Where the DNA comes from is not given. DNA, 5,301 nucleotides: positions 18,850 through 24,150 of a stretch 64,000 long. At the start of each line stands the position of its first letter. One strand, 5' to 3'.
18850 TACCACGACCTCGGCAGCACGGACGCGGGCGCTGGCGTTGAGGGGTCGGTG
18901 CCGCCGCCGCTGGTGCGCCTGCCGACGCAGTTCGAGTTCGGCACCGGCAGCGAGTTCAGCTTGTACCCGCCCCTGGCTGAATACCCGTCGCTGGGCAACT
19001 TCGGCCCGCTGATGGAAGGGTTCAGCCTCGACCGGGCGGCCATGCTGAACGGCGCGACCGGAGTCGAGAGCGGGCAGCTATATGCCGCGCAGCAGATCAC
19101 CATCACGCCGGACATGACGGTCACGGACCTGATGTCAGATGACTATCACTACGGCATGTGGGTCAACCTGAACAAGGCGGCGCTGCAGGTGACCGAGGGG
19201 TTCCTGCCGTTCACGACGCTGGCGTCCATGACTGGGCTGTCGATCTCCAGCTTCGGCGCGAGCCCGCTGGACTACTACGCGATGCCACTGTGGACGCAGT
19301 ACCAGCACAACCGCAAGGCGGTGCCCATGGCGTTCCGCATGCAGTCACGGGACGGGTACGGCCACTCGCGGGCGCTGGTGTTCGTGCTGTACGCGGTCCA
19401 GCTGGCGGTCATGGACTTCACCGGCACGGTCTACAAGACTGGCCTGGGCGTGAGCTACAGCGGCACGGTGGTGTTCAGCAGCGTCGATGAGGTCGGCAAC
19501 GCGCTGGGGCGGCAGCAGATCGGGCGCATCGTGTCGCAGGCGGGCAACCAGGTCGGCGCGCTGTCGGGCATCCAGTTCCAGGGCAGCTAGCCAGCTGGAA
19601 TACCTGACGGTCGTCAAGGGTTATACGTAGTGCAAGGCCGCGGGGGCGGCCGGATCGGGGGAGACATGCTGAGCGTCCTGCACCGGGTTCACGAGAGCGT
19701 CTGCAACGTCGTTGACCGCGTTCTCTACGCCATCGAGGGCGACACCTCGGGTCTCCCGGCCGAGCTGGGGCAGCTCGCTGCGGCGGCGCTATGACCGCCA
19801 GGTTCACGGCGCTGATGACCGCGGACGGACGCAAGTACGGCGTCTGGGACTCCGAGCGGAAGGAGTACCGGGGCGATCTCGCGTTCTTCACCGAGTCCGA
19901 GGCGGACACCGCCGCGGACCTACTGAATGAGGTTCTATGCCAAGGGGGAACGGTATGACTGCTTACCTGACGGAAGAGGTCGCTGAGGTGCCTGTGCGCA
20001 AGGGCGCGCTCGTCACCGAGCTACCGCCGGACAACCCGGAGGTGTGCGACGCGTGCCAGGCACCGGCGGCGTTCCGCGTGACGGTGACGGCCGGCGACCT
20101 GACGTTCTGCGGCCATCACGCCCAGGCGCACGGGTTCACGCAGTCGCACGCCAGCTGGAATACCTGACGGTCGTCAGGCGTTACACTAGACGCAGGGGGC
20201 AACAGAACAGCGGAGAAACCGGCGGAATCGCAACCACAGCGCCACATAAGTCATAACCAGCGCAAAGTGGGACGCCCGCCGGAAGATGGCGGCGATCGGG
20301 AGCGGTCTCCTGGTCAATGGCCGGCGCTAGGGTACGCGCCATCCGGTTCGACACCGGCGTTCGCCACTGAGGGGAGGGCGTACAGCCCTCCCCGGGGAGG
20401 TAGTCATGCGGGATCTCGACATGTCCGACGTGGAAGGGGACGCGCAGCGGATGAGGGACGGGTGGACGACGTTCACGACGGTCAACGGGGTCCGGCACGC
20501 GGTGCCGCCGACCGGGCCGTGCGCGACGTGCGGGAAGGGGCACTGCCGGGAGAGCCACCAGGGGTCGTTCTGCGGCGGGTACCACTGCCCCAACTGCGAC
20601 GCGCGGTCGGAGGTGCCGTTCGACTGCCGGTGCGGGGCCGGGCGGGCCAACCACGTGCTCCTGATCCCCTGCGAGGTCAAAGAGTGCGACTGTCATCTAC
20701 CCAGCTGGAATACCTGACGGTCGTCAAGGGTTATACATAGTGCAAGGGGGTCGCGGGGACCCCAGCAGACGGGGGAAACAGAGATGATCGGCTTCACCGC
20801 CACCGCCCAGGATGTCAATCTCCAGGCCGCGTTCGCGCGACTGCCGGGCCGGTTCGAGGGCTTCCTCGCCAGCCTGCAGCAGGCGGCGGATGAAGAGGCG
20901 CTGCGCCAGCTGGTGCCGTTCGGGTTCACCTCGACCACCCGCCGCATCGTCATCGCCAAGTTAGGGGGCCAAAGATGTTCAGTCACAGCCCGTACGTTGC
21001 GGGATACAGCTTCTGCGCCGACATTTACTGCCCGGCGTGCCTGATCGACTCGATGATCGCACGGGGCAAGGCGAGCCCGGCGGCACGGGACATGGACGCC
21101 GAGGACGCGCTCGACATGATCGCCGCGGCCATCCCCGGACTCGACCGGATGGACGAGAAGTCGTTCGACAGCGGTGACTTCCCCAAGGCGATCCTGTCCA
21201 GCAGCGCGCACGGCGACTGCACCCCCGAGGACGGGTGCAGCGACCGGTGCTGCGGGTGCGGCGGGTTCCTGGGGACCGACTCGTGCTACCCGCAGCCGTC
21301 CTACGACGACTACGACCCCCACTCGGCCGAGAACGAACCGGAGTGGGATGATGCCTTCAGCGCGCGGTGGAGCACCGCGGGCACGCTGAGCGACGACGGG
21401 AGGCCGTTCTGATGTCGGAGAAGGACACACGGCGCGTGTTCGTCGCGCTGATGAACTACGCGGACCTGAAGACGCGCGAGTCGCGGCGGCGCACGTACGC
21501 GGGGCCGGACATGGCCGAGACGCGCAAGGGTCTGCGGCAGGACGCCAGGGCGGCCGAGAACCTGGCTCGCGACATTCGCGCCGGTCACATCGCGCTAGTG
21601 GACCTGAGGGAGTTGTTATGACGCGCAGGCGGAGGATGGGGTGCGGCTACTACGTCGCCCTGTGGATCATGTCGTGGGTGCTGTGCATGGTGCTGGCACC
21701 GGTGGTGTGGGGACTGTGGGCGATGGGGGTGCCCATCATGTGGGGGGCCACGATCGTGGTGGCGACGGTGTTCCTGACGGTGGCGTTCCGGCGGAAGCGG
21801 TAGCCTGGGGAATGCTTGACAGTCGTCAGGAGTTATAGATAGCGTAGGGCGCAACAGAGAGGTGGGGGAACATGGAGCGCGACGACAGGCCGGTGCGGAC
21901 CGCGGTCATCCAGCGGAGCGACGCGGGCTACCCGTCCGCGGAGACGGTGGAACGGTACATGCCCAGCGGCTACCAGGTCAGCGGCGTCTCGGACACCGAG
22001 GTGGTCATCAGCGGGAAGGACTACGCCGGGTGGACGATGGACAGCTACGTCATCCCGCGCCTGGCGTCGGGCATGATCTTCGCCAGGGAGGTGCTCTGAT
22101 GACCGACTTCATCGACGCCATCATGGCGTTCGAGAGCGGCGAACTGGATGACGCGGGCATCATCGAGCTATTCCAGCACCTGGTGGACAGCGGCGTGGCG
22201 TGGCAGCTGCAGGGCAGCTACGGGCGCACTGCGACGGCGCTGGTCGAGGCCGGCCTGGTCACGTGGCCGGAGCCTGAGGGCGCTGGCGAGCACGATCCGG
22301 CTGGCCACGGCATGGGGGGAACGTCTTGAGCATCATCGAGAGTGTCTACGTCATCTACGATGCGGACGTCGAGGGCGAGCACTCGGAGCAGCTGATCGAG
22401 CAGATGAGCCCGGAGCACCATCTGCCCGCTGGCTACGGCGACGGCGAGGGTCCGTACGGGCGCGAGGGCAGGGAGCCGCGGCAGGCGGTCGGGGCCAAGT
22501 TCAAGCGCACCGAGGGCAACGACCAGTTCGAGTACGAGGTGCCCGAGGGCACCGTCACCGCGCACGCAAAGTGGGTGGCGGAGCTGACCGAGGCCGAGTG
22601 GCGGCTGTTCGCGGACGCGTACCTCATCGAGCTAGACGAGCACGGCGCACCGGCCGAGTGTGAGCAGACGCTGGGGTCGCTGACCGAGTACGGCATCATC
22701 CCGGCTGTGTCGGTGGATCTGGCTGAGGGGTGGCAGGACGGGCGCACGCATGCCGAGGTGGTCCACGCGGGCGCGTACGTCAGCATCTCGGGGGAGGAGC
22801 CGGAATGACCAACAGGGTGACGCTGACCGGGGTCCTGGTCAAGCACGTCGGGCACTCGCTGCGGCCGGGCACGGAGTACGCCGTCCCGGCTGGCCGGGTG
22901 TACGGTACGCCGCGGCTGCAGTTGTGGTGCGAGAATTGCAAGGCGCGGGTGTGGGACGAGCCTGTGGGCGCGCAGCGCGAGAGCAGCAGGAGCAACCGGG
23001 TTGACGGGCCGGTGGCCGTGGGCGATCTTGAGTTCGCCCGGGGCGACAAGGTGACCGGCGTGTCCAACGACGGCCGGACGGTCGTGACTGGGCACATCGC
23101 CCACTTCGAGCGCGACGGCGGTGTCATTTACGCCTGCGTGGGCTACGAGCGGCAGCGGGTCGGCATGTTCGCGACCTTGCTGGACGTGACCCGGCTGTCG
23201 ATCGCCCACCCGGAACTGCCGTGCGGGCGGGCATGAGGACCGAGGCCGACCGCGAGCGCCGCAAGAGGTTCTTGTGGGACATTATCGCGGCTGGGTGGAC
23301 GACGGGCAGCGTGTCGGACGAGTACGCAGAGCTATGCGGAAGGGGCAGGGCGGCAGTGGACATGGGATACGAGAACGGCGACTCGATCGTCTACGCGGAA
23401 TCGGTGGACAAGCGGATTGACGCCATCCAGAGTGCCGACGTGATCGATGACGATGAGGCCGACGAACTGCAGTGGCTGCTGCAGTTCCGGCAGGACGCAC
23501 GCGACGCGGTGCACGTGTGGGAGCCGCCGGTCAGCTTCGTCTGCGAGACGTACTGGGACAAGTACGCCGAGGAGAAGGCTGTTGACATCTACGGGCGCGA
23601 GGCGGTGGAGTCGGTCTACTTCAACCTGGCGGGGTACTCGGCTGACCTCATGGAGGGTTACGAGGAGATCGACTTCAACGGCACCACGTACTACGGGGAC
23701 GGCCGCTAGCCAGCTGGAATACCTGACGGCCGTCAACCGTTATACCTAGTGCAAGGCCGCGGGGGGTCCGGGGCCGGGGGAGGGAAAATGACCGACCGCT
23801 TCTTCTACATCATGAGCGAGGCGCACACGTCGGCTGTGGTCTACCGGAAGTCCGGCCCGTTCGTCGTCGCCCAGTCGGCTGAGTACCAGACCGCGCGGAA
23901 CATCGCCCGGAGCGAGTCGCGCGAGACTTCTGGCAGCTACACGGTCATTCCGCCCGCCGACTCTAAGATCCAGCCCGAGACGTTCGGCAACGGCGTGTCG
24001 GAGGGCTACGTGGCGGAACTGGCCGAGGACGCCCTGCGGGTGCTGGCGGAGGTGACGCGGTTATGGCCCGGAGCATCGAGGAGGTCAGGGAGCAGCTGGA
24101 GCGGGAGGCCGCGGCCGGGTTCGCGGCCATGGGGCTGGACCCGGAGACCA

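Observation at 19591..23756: Five near-identical ~47-bp promoter/operator-like elements in 4.2 kb, plus a diverged sixth at 52424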

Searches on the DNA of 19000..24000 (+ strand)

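Call 6: search_dna_similar(query=window:19000-24000:+, collection=phages, mode=near)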
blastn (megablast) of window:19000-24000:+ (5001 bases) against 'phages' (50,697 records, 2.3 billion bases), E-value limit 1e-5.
No match.

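Call 48: search_rna_families(source=window, start=19500, end=24000, threshold=evalue, max_evalue=5)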
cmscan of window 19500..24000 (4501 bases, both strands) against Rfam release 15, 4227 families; matches with E-value up to 5: 0.
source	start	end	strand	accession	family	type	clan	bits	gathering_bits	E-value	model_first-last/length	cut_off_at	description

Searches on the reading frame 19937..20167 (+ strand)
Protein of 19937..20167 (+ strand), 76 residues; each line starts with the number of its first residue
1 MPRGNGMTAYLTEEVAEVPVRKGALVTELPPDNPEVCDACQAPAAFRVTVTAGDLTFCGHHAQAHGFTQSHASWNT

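Call 30: search_protein_families(library=pfam, proteins=[window:19937-20167:+], max_evalue=0.05)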
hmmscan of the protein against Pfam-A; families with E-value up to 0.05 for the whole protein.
window:19937-20167:+ (76 aa): 1 family
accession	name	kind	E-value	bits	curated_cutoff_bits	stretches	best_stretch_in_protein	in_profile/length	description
PF24254.1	DUF7455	-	1.8e-12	46.9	27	1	35-65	5-36/54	Domain of unknown function (DUF7455)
